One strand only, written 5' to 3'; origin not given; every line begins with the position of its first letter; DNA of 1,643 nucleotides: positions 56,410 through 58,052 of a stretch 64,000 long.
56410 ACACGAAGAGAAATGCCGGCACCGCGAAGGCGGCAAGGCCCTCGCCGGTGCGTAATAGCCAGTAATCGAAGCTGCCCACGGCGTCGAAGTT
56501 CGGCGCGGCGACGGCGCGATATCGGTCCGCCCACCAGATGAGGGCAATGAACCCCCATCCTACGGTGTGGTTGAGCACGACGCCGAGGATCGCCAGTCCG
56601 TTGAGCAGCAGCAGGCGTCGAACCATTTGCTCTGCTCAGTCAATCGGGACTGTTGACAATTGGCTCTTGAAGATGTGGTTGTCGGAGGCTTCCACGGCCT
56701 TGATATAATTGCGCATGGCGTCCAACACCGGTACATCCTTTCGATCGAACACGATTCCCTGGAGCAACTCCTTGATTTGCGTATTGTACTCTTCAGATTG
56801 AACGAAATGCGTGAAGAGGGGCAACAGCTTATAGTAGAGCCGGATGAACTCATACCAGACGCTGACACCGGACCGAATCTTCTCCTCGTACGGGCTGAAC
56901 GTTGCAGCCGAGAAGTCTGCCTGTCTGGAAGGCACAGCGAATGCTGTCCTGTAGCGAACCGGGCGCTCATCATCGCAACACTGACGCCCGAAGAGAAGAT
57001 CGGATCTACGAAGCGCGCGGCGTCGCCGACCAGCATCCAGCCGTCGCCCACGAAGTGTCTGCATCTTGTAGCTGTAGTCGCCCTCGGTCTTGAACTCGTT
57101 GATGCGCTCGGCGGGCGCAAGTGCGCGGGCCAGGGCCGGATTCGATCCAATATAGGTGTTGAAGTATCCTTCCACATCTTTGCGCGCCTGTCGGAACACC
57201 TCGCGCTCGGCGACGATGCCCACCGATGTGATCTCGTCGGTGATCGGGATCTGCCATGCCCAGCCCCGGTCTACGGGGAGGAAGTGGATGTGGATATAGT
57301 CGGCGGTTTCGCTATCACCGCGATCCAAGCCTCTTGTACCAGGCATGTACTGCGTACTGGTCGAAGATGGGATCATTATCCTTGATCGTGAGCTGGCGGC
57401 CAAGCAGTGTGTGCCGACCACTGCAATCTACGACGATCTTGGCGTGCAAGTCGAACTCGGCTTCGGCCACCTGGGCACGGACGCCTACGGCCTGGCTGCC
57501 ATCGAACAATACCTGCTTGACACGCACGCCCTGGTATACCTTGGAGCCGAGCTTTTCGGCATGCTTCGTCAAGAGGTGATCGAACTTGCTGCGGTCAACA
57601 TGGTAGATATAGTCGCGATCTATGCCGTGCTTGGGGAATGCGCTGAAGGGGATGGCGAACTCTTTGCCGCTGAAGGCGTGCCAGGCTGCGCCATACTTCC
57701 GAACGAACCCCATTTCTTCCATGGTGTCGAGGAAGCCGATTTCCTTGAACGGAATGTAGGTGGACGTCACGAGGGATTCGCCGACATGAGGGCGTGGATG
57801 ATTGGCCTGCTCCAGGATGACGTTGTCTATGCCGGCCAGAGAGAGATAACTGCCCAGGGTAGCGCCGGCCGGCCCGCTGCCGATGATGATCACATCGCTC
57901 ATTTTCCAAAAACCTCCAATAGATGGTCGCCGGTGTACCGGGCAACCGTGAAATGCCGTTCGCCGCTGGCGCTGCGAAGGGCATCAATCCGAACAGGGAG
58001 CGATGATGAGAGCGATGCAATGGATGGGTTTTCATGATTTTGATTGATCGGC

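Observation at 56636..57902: Flavin-dependent halogenase signature (GxGxxG plus WxWxIP) in a polysaccharide locus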

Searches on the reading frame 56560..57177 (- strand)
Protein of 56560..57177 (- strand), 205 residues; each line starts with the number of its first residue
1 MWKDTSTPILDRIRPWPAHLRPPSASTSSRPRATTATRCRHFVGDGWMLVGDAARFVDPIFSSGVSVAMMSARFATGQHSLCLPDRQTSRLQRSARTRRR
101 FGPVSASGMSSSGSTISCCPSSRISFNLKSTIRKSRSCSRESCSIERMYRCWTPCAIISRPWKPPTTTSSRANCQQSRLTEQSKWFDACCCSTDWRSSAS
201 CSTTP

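Call 3: search_protein_families(library=pfam, proteins=[window:56560-57177:-], max_evalue=0.1)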
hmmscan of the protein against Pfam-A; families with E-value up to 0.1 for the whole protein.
window:56560-57177:- (205 aa): 1 family
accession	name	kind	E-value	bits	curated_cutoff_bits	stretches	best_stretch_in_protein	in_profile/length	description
PF04820.20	Trp_halogenase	-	0.047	13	21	1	30-73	305-348/458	Tryptophan halogenase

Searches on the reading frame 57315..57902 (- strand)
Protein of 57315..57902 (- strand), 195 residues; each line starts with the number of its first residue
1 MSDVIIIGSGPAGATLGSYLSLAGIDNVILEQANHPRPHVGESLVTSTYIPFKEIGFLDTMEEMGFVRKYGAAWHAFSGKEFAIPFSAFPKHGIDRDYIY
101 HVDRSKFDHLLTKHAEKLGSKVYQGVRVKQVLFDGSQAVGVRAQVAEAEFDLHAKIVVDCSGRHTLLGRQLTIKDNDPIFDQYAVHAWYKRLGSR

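Call 3: search_protein_families(library=pfam, proteins=[window:57315-57902:-], max_evalue=0.1)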
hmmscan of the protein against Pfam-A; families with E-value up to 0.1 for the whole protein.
window:57315-57902:- (195 aa): 12 families
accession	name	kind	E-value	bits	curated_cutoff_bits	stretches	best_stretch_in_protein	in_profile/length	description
PF01494.25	FAD_binding_3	-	1.3e-18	67.8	22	1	2-174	2-170/349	FAD binding domain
PF04820.20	Trp_halogenase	-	1.6e-12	47.5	21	2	97-170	150-220/458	Tryptophan halogenase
PF01266.30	DAO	-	9.5e-08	32.4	27.9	2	100-171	144-213/353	FAD dependent oxidoreductase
PF13450.12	NAD_binding_8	-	5.6e-05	23.8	21.9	1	6-36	1-31/68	NAD(P)-binding Rossmann-like domain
PF07992.20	Pyr_redox_2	-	9.3e-05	22.4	26.1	1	3-36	2-36/291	Pyridine nucleotide-disulphide oxidoreductase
PF12831.13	FAD_oxidored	-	0.00068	19.5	27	1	3-163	1-146/416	FAD dependent oxidoreductase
PF01946.23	Thi4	-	0.00092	19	26.2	1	2-32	18-49/235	Thi4 family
PF00890.30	FAD_binding_2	-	0.00092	18.9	20.4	1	3-34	1-32/414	FAD binding domain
PF00070.33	Pyr_redox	-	0.0036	18.2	22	0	4-43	2-41/82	Pyridine nucleotide-disulphide oxidoreductase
PF13738.12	Pyr_redox_3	-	0.0038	16.9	30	1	5-35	1-32/305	Pyridine nucleotide-disulphide oxidoreductase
PF05834.18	Lycopene_cycl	-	0.0038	16.8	23.4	1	3-162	1-140/380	Lycopene cyclase protein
PF00732.25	GMC_oxred_N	-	0.011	16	23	1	109-162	132-189/218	GMC oxidoreductase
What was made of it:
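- On Flavin-dependent halogenases (Pfam PF04820 Trp_halogenase): The N-terminal fragment alone scores 47.5 bits (call 3).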
